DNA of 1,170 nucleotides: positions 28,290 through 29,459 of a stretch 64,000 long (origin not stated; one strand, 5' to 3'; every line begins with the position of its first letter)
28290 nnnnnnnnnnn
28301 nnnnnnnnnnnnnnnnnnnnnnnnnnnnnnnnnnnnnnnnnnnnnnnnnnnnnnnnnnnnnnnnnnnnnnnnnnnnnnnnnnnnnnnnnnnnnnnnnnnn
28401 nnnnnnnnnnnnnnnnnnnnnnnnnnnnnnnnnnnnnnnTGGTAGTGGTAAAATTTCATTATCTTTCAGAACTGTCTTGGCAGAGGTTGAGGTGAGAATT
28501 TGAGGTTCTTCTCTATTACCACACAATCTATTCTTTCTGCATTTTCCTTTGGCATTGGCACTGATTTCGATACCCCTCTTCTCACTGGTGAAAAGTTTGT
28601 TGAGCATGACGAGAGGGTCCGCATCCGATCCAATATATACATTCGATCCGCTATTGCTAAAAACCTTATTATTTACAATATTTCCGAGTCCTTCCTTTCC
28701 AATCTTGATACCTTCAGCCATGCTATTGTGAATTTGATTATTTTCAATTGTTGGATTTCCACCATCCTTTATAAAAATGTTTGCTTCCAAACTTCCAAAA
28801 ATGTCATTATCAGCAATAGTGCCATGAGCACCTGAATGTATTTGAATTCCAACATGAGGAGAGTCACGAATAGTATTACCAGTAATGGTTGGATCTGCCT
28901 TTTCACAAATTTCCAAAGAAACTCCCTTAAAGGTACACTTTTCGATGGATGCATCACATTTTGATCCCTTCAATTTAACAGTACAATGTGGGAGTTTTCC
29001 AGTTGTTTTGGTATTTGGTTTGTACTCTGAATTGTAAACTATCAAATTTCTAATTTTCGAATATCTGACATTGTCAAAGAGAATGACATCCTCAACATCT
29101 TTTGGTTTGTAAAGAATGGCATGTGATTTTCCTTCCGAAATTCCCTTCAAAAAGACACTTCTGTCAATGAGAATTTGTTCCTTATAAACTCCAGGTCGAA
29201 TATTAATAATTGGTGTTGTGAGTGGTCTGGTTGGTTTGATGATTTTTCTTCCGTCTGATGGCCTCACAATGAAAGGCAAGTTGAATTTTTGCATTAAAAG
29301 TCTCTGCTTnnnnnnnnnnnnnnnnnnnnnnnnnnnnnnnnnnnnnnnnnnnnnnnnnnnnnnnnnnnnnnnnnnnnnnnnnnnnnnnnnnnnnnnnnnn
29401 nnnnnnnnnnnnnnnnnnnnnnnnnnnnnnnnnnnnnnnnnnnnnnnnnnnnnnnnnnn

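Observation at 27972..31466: Protein kinase fused to a right-handed beta-helix (pectin-lyase-fold) domain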

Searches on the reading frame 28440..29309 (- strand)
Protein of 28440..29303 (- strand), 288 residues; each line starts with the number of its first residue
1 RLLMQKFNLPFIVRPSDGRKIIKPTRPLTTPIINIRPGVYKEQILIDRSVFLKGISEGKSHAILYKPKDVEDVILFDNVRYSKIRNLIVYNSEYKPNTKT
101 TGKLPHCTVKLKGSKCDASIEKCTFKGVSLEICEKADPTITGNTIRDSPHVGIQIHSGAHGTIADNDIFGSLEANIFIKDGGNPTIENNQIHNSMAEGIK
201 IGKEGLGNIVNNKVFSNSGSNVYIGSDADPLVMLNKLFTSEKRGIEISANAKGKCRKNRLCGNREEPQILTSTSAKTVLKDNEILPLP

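Call 28: find_homologous_proteins(query=window:28440-29303:-, max_evalue=1e-8)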
Query seq(288 aa) (288 aa): 4 proteins with E <= 1e-8 among 506 candidates.
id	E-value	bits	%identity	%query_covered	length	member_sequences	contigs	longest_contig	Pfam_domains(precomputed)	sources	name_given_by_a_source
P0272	9.0e-26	109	29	88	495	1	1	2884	PF13229.13,PF22842.4,PF13676.12,PF05048.20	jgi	jgi:parallel beta-helix repeat protein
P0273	5.0e-18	84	25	88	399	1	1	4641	PF13229.13,PF22842.4,PF05048.20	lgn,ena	-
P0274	9.9e-15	73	28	80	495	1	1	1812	PF13229.13,PF01582.26,PF13676.12,PF05048.20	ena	-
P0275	6.2e-11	60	26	80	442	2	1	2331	PF13229.13,PF13676.12,PF05048.20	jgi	jgi:F-box protein 11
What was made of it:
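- Tried and rejected: find_homologous_proteins with the helix alone returned only 4 hits and missed the known orthologues (call 28).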

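Call 54: find_homologous_proteins(query=A4, max_evalue=0.000001)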
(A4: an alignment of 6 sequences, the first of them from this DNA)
Query A4 (6 sequences): 3236 candidates shared short words with the query, none scored E <= 0.000001.
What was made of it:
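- Tried and rejected: With a six-sequence helix alignment it returned nothing (call 54).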
